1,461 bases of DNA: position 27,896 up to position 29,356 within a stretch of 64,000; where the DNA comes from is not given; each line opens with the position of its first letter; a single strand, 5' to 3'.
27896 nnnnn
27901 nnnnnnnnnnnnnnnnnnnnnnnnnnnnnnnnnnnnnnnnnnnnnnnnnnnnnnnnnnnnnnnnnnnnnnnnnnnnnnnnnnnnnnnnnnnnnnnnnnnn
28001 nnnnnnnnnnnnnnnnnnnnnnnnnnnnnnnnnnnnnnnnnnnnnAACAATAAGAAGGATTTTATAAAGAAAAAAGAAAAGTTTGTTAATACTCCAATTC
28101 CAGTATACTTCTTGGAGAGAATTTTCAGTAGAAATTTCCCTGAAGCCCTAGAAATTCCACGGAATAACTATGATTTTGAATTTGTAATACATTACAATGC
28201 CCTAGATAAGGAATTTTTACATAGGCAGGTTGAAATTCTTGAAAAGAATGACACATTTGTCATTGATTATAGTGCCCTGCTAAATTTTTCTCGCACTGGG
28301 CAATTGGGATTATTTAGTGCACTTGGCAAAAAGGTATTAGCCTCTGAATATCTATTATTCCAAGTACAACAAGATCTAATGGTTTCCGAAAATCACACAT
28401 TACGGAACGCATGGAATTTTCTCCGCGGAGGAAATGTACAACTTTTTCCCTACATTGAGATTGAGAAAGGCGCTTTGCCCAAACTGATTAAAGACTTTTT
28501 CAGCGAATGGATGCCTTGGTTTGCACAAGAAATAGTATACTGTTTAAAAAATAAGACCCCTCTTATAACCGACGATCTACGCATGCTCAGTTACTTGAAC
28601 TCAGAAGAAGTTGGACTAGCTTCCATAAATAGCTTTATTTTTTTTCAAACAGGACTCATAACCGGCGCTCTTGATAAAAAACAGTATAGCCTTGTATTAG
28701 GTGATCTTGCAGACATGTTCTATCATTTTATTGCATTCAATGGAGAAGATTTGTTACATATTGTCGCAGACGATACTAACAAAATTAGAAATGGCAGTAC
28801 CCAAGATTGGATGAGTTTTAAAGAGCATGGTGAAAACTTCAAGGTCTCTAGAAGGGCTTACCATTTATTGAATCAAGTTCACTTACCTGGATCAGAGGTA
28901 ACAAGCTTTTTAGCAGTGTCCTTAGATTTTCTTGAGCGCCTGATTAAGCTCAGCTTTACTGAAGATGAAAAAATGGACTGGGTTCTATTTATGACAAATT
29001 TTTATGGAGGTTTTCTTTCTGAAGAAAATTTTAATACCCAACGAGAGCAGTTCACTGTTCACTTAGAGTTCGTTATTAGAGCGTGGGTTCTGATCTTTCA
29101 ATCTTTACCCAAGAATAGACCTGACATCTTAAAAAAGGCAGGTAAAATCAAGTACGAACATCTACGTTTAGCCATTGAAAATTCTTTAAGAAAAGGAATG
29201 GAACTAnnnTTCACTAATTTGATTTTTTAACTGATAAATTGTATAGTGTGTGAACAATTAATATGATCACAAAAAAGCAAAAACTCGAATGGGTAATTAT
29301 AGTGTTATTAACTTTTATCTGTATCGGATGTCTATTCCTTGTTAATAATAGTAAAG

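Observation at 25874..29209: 1,090-aa HTH-Mrr-nuclease-TPR fusion protein in an accessory segment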

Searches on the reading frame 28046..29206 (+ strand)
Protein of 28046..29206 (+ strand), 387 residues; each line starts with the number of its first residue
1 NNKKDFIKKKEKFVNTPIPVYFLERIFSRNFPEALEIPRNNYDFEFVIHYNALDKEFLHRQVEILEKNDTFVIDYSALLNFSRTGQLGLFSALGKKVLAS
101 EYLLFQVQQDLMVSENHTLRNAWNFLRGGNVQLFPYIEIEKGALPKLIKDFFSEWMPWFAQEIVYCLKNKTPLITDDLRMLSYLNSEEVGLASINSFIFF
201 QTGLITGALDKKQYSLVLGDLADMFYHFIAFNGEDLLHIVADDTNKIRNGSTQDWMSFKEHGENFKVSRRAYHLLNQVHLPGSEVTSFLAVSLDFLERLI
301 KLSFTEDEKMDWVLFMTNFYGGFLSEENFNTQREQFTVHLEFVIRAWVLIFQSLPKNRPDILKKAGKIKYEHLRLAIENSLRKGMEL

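Call 25: search_protein_families(library=pfam, alignment_id=A2, max_evalue=10)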
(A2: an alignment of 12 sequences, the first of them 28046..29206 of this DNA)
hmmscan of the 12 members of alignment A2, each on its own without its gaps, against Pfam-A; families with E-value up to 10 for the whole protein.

A. member 1, window:28046-29206:+ (387 aa): 0 families

B. families by the number of members that match (of 12 scanned): 4 families
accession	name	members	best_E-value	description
PF20698.3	PIN-TPR-GreABC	5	5.9e-06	PIN domain associated with the TPR-GreAB-C-PIN system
PF09924.15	LPG_synthase_C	1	0.013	Phosphatidylglycerol lysyltransferase, C-terminal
PF16239.10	DUF4898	1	0.022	Domain of unknown function (DUF4898)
PF14840.11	DNA_pol3_delt_C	1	0.099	Processivity clamp loader gamma complex DNA pol III C-term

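Call 33: predict_structure(alignment_id=A2)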
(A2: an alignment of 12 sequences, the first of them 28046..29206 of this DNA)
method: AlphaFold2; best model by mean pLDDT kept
length: 387 residues; sequences in the alignment: 12
mean_pLDDT: 82.6   pTM: 0.81
mean pLDDT of the five models: 82.6, 80.0, 79.5, 79.2, 78.1
residues with pLDDT >= 90: 170; 70-90: 154; 50-70: 45; < 50: 18
segments of 3 or more residues with pLDDT < 50: 1-3, 38-52
pLDDT, mean of each block of 10 residues (from residue 1): 54 60 73 63 39 70 94 93 93 95 92 86 91 87 71 74 90 87 80 92 95 92 70 93 87 66 73 81 80 95 90 91 78 86 95 94 92 92 90
secondary structure, 60 per line:
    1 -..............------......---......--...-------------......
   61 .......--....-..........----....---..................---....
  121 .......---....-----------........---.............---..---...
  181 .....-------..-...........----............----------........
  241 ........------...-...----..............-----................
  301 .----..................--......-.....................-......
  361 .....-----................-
elements in order: H2-15 H22-27 H31-36 H55-67 E70-73 H75-84 H89-92 E96-100 H101-113 H117-127 E131-134 H146-153 H157-169 H178-185 H196-206 H211-222 H233-248 E255-257 E266-268 H269-279 H285-301 H306-323 H326-331 H333-353 H355-365 H371-386

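Call 39: fold_search(model_id=the predicted structure, library=pdb)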
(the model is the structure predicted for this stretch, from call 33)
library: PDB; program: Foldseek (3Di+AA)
matches with E <= 10: 588; with E <= 0.001: 0
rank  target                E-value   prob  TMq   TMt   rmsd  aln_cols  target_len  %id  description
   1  2fe1                  1.9e-02  1.00  0.23  0.60   4.5       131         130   16  Crystal Structure of PAE0151 from Pyrobaculum aerophilum (released 2005-12-27)
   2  3ix7_A                3.4e-02  1.00  0.25  0.65   4.0       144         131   12  Crystal structure of a domain of functionally unknown protein from Thermus thermophilus HB8 (released 2009-09-22)
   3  3dbh_E                3.9e-02  0.38  0.15  0.12  25.5       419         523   10  Structural Dissection of a Gating Mechanism Preventing Misactivation of Ubiquitin by NEDD8's E1 (APPBP1-UBA3Arg190Ala- (released 2008-08-12)
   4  1y82_B                6.6e-02  1.00  0.26  0.57   5.6       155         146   17  Conserved hypothetical protein Pfu-367848-001 from Pyrococcus furiosus (released 2005-01-25)
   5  3ix7_B                7.8e-02  1.00  0.26  0.66   3.7       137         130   14  Crystal structure of a domain of functionally unknown protein from Thermus thermophilus HB8 (released 2009-09-22)
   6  7bjq_A                7.8e-02  0.51  0.20  0.18  18.8       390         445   13  Crystal structure of RecJCdc45 from Methanothermobacter thermoautotroficus in complex with ssDNA (released 2022-07-27)
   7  5yww                  8.5e-02  1.00  0.23  0.19   4.4       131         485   17  Archael RuvB-like Holiday junction helicase (released 2018-06-13)
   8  1ye5_A                8.8e-02  1.00  0.25  0.59   4.6       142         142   17  Crystal structure of hypothetical protein of unknown function from pyrococcus horikoshii OT3 (released 2005-05-17)
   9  1o4w                  9.6e-02  1.00  0.24  0.65   3.9       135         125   12  CRYSTAL STRUCTURE OF a PIN (PILT N-TERMINUS) DOMAIN CONTAINING PROTEIN (AF0591) FROM ARCHAEOGLOBUS FULGIDUS AT 1.90 A RE (released 2003-07-29)
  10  1v8p_B                1.1e-01  1.00  0.24  0.57   5.1       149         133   11  Crystal structure of PAE2754 from Pyrobaculum aerophilum (released 2004-02-10)
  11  5f54                  1.1e-01  0.54  0.22  0.14  22.0       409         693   10  Structure of RecJ complexed with dTMP (released 2016-06-15)
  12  5f4h_B                1.2e-01  1.00  0.23  0.21   4.7       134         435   15  Archael RuvB-like Holiday junction helicase (released 2016-12-21)
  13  3dbh_C                1.3e-01  0.20  0.14  0.11  25.5       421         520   10  Structural Dissection of a Gating Mechanism Preventing Misactivation of Ubiquitin by NEDD8's E1 (APPBP1-UBA3Arg190Ala- (released 2008-08-12)
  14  5ecw_A                1.3e-01  1.00  0.25  0.62   4.5       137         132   12  Structure of the Shigella flexneri VapC mutant D7A (released 2016-02-17)
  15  3dbl_E                1.5e-01  0.21  0.15  0.12  25.5       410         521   10  Structural Dissection of a Gating Mechanism Preventing Misactivation of Ubiquitin by NEDD8's E1 (APPBP1-UBA3Arg190wt-N (released 2008-08-12)
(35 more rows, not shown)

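Call 48: search_protein_representatives(alignment_id=A2)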
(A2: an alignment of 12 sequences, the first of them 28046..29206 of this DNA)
Query: 12 sequences, 385 profile positions. Proteins with E-value up to 0.001 (for the whole library): 90; up to 1e-10: 69; up to 1e-30: 59. The best 90 are listed.
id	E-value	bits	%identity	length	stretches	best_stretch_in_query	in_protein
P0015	2.9e-182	622.5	-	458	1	2-382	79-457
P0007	7.5e-174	594.8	-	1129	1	2-384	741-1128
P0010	4.3e-163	559.4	-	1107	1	1-384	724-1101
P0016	4.5e-150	516.5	-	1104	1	2-382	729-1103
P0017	2.9e-141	487.5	-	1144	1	1-383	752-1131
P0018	3.0e-123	428.2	-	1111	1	1-380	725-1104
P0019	1.5e-99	350.2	-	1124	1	2-354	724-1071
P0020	2.0e-89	316.9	-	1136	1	3-364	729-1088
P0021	1.1e-83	297.9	-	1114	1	2-384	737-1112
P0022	1.2e-77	278.1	-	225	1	159-382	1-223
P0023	6.3e-67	242.8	-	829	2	2-247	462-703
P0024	6.5e-67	242.8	-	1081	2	2-246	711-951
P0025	1.6e-65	238.1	-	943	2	2-246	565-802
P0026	1.7e-64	234.8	-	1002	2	3-245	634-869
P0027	1.8e-64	234.7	-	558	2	2-246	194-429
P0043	7.6e-56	206.3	-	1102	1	10-376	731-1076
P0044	8.4e-55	202.9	-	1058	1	8-377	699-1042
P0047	4.9e-54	200.4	-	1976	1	5-382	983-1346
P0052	5.4e-51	190.3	-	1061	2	7-246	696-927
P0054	2.1e-50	188.4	-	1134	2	7-247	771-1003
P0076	1.4e-13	67.2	-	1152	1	5-236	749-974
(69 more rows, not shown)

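Call 50: search_protein_families(library=pfam, proteins=[P0025, P0026, P0043, P0044, P0047, P0052, P0054, P0076], max_evalue=0.01)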
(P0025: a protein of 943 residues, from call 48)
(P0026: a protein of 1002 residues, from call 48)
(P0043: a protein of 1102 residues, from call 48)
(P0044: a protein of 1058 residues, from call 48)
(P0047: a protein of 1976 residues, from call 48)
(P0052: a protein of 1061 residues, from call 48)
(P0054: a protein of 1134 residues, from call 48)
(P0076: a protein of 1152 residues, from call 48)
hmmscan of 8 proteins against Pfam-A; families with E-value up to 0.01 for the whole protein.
P0025 (943 aa): 16 families
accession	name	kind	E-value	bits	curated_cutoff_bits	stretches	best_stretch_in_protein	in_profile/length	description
PF14559.12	TPR_19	-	7.4e-13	49.1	25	0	162-200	4-42/68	Tetratricopeptide repeat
PF07719.23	TPR_2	-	4.8e-11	42.3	27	1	259-289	3-33/34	Tetratricopeptide repeat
PF13424.12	TPR_12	-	1.5e-10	41.5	30.1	1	112-177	10-73/77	Tetratricopeptide repeat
PF13181.12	TPR_8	-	2.2e-08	34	25.7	0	146-177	1-29/34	Tetratricopeptide repeat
PF13428.12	TPR_14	-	9.3e-08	32.5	23.5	0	260-299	4-43/44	Tetratricopeptide repeat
PF00515.34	TPR_1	-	1.5e-07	31.3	27.8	0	260-289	4-33/34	Tetratricopeptide repeat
PF13432.12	TPR_16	-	3.8e-07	30.9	32.7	0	110-179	2-61/65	Tetratricopeptide repeat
PF17874.7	TPR_MalT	-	1.1e-06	28.6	45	1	398-491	211-312/336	MalT-like TPR region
PF23914.1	TPR_CcmH_CycH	-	4.9e-06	26.9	42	0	262-308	55-101/158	Cytochrome c-type biogenesis protein H TPR domain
PF13176.12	TPR_7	-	3.8e-05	23.9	27.9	0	150-179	3-31/36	Tetratricopeptide repeat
PF13429.12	TPR_15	-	0.00019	21.4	26.2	0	200-293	91-182/280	Tetratricopeptide repeat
PF13414.12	TPR_11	-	0.001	19.1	26.8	0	163-195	8-40/42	TPR repeat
PF13431.12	TPR_17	-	0.0013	19.3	24.4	0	146-170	13-34/34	Tetratricopeptide repeat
PF12895.13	ANAPC3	-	0.0028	18.3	27.2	0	262-302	28-67/82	Anaphase-promoting complex, cyclosome, subunit 3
PF20698.3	PIN-TPR-GreABC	-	0.0068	17.1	27.8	0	664-740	60-135/138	PIN domain associated with the TPR-GreAB-C-PIN system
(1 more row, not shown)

P0026 (1002 aa): 11 families
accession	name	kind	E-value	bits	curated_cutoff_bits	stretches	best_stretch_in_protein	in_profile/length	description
PF14559.12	TPR_19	-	2.5e-09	37.7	25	1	227-261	4-38/68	Tetratricopeptide repeat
PF13424.12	TPR_12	-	6e-09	36.4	30.1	0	177-244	10-75/77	Tetratricopeptide repeat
PF07719.23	TPR_2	-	1.6e-08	34.5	27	0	228-245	15-32/34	Tetratricopeptide repeat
PF13428.12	TPR_14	-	1e-06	29.3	23.5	0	329-365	7-43/44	Tetratricopeptide repeat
PF25058.1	ARM_TT21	-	1.6e-06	28.6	27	1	164-261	51-141/155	Tetratricopeptide repeat protein 21 ARM repeat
PF00515.34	TPR_1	-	3.6e-06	27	27.8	1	213-245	3-32/34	Tetratricopeptide repeat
PF12895.13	ANAPC3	-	4.2e-05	24.2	27.2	0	326-368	26-67/82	Anaphase-promoting complex, cyclosome, subunit 3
PF13181.12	TPR_8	-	8.9e-05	22.8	25.7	0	227-245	14-32/34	Tetratricopeptide repeat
PF13414.12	TPR_11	-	0.00044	20.3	26.8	0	228-261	8-41/42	TPR repeat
PF13174.12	TPR_6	-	0.004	18.1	26.3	0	420-445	3-28/33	Tetratricopeptide repeat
PF13429.12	TPR_15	-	0.009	15.9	26.2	0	268-358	94-181/280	Tetratricopeptide repeat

P0043 (1102 aa): 6 families
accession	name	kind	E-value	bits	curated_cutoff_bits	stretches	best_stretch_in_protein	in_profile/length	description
PF00376.29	MerR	-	4.6e-09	36.4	28.2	1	17-52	2-38/38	MerR family regulatory protein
PF12728.13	HTH_17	-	2e-08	34.8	27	1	14-63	1-49/51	Helix-turn-helix domain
PF13411.12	MerR_1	-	4.6e-07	30.3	21.6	1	16-61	2-47/69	MerR HTH family regulatory protein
PF20698.3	PIN-TPR-GreABC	-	6.4e-07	30.2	27.8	1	788-897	1-136/138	PIN domain associated with the TPR-GreAB-C-PIN system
PF04471.18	Mrr_cat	-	2.6e-05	24.7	21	1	95-169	7-75/115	Restriction endonuclease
PF14559.12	TPR_19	-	0.00018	22.2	25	0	335-369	5-39/68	Tetratricopeptide repeat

P0044 (1058 aa): 8 families
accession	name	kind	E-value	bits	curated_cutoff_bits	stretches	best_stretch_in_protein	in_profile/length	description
PF00515.34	TPR_1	-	4.2e-12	45.8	27.8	1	287-316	1-30/34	Tetratricopeptide repeat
PF13181.12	TPR_8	-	9.9e-12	44.5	25.7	1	287-318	1-32/34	Tetratricopeptide repeat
PF13424.12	TPR_12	-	3.4e-09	37.2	30.1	1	284-316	42-74/77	Tetratricopeptide repeat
PF07719.23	TPR_2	-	1.8e-08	34.3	27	0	287-317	1-31/34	Tetratricopeptide repeat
PF13374.12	TPR_10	-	4.5e-07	30.1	27.5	1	286-315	1-30/42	Tetratricopeptide repeat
PF20698.3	PIN-TPR-GreABC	-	4e-05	24.3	27.8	1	790-869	59-137/138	PIN domain associated with the TPR-GreAB-C-PIN system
PF13176.12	TPR_7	-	7.3e-05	23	27.9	0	290-319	2-31/36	Tetratricopeptide repeat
PF13428.12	TPR_14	-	0.00052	20.9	23.5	0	294-320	8-34/44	Tetratricopeptide repeat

P0047 (1976 aa): 9 families
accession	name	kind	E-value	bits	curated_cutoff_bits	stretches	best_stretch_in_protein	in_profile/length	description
PF14870.12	PSII_BNR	-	7.4e-36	124.4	27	4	1497-1570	20-96/303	Photosynthesis system II assembly factor YCF48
PF01048.26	PNP_UDP_1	-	2.6e-24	86.3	25.1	1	1727-1964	2-230/233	Phosphorylase superfamily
PF00149.33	Metallophos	-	2.4e-15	57.9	21.5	1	7-255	4-190/191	Calcineurin-like phosphoesterase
PF14559.12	TPR_19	-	2.2e-06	28.4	25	0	679-709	23-53/68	Tetratricopeptide repeat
PF20698.3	PIN-TPR-GreABC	-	8e-05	23.3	27.8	1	1047-1155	1-136/138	PIN domain associated with the TPR-GreAB-C-PIN system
PF07719.23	TPR_2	-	8.1e-05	22.9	27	0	579-597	15-33/34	Tetratricopeptide repeat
PF12850.12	Metallophos_2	-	0.0019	18.7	27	0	215-281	80-140/154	Calcineurin-like phosphoesterase superfamily domain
PF13428.12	TPR_14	-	0.0054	17.7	23.5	0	681-712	1-32/44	Tetratricopeptide repeat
PF13181.12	TPR_8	-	0.0078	16.7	25.7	0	682-712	2-32/34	Tetratricopeptide repeat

P0052 (1061 aa): 13 families
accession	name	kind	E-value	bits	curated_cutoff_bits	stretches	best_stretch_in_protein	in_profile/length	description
PF00515.34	TPR_1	-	1.2e-13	50.7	27.8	1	290-322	2-34/34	Tetratricopeptide repeat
PF07719.23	TPR_2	-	1.3e-13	50.3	27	1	290-321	2-33/34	Tetratricopeptide repeat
PF13181.12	TPR_8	-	1.9e-13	49.8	25.7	1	290-321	2-33/34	Tetratricopeptide repeat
PF13424.12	TPR_12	-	3.4e-09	37.2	30.1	1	290-320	4-34/77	Tetratricopeptide repeat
PF13428.12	TPR_14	-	1.1e-07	32.2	23.5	0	295-331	7-43/44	Tetratricopeptide repeat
PF20698.3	PIN-TPR-GreABC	-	4.7e-05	24.1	27.8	1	757-864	1-134/138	PIN domain associated with the TPR-GreAB-C-PIN system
PF13374.12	TPR_10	-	7e-05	23.1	27.5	1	292-319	5-32/42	Tetratricopeptide repeat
PF13431.12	TPR_17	-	0.00035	21.1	24.4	0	289-309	13-33/34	Tetratricopeptide repeat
PF17874.7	TPR_MalT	-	0.0015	18.3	45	0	252-335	84-168/336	MalT-like TPR region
PF13432.12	TPR_16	-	0.0017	19.2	32.7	0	296-331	4-39/65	Tetratricopeptide repeat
PF10373.15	EST1_DNA_bind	-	0.0048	16.9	22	1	290-380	17-101/282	Est1 DNA/RNA binding domain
PF13174.12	TPR_6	-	0.0052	17.8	26.3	0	295-317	6-28/33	Tetratricopeptide repeat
PF13176.12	TPR_7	-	0.0085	16.6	27.9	0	293-322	3-32/36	Tetratricopeptide repeat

P0054 (1134 aa): 15 families
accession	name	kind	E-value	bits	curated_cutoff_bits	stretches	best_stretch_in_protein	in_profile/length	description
PF12728.13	HTH_17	-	4.9e-10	40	27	1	11-62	1-50/51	Helix-turn-helix domain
PF20698.3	PIN-TPR-GreABC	-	1.3e-08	35.7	27.8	1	832-941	1-136/138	PIN domain associated with the TPR-GreAB-C-PIN system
PF13411.12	MerR_1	-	1.4e-08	35.2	21.6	1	13-57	2-45/69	MerR HTH family regulatory protein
PF13432.12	TPR_16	-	2.7e-08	34.5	32.7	0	318-380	2-57/65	Tetratricopeptide repeat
PF13424.12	TPR_12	-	5.4e-08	33.3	30.1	1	350-382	41-73/77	Tetratricopeptide repeat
PF00515.34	TPR_1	-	6.2e-08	32.6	27.8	1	354-380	1-27/34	Tetratricopeptide repeat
PF00376.29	MerR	-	1.2e-07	31.8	28.2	1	13-50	1-38/38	MerR family regulatory protein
PF07719.23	TPR_2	-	2.1e-07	31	27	1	354-382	1-29/34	Tetratricopeptide repeat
PF13181.12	TPR_8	-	3.9e-07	30.1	25.7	1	354-386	1-33/34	Tetratricopeptide repeat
PF13176.12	TPR_7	-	0.00032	21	27.9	0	358-381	3-26/36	Tetratricopeptide repeat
PF13428.12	TPR_14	-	0.00033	21.5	23.5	0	639-668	4-33/44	Tetratricopeptide repeat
PF20308.4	TPR-S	-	0.00065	20.7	27.6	0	318-395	35-99/102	Tetratricopeptide Repeats-Sensor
PF13374.12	TPR_10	-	0.0014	19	27.5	0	354-380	2-28/42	Tetratricopeptide repeat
PF14559.12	TPR_19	-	0.0022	18.7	25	0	364-401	1-38/68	Tetratricopeptide repeat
PF13414.12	TPR_11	-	0.0099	16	26.8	0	363-401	3-41/42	TPR repeat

P0076 (1152 aa): 18 families
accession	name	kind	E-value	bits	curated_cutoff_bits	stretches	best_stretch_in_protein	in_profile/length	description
PF07719.23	TPR_2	-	3.1e-19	67.9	27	0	242-264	3-25/34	Tetratricopeptide repeat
PF13428.12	TPR_14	-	9.9e-18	63.3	23.5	0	580-611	4-35/44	Tetratricopeptide repeat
PF12895.13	ANAPC3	-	1.1e-16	61.3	27.2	0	543-602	24-81/82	Anaphase-promoting complex, cyclosome, subunit 3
PF14559.12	TPR_19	-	1.2e-16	61.2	25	0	440-467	30-57/68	Tetratricopeptide repeat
PF13424.12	TPR_12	-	6.2e-15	55.6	30.1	1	616-678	8-76/77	Tetratricopeptide repeat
PF13432.12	TPR_16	-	8.6e-14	52.1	32.7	0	239-271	30-62/65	Tetratricopeptide repeat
PF13181.12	TPR_8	-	1.5e-13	50.1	25.7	0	241-267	2-28/34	Tetratricopeptide repeat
PF00515.34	TPR_1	-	1.5e-12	47.2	27.8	0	242-264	3-25/34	Tetratricopeptide repeat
PF20698.3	PIN-TPR-GreABC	-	1.7e-09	38.5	27.8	1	814-923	2-136/138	PIN domain associated with the TPR-GreAB-C-PIN system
PF13174.12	TPR_6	-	2e-08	34.8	26.3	0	242-263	2-23/33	Tetratricopeptide repeat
PF25062.1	ARM_TT21_N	-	9.2e-07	29.2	40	0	588-699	5-116/222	Tetratricopeptide repeat protein 21 N-terminal ARM repeat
PF25064.1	ARM_TT21_5th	-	8.6e-06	26.5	27.8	0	582-675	6-100/117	TT21 fifth ARM repeats domain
PF13374.12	TPR_10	-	1.4e-05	25.4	27.5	0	583-605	8-30/42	Tetratricopeptide repeat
PF13431.12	TPR_17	-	2e-05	24.9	24.4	0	238-261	11-34/34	Tetratricopeptide repeat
PF13429.12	TPR_15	-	2.3e-05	24.4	26.2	1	477-671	83-272/280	Tetratricopeptide repeat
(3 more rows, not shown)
